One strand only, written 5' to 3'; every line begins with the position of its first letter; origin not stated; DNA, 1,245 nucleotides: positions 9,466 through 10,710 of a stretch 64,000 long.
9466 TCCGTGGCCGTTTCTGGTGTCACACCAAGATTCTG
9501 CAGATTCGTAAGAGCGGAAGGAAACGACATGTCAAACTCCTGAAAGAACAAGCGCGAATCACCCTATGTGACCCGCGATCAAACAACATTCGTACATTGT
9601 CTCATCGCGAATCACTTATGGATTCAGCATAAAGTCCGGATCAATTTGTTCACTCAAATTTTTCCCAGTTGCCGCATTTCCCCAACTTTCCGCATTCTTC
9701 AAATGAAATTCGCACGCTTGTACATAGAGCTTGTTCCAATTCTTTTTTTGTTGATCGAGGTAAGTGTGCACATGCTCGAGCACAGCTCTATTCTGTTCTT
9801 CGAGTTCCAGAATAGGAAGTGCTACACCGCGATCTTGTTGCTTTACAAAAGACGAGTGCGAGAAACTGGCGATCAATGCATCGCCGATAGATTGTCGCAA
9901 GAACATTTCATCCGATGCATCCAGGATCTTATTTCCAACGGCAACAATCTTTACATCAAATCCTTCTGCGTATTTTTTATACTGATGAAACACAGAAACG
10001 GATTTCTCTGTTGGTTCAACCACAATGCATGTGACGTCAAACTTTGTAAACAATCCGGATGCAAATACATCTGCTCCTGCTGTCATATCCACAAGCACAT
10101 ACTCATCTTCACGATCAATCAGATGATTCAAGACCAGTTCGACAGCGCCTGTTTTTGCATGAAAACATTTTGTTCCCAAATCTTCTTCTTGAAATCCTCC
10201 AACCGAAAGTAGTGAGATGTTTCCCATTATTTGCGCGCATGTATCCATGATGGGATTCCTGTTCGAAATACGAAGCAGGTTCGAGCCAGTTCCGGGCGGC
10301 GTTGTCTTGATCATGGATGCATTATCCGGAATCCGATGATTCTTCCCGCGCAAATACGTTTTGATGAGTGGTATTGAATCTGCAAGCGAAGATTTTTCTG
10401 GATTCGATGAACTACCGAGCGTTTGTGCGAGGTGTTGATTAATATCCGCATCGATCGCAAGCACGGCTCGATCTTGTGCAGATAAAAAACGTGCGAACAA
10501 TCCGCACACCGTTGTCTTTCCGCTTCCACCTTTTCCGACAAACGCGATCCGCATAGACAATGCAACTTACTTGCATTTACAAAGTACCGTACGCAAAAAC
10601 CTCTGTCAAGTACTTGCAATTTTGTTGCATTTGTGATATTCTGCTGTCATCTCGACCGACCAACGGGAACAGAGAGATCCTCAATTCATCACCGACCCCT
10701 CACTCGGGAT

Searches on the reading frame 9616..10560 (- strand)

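Call 41: search_protein_families(library=pfam, proteins=[window:9616-10560:-], max_evalue=0.001)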
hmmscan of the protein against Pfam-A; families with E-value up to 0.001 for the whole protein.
window:9616-10560:- (314 aa): 4 families
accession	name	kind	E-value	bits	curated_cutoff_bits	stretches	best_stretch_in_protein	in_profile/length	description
PF01656.29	CbiA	-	9.5e-08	32.5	25.4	1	9-100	6-54/125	CobQ/CobB/MinD/ParA nucleotide binding domain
PF13614.12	AAA_31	-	5.5e-07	30.1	27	1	9-63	9-63/177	AAA domain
PF10609.15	ParA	-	2.5e-05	24.3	27.1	1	8-56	10-59/246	NUBPL iron-transfer P-loop NTPase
PF02374.21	ArsA_ATPase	-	0.00036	20.3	24.3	1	5-49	4-48/305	Anion-transporting ATPase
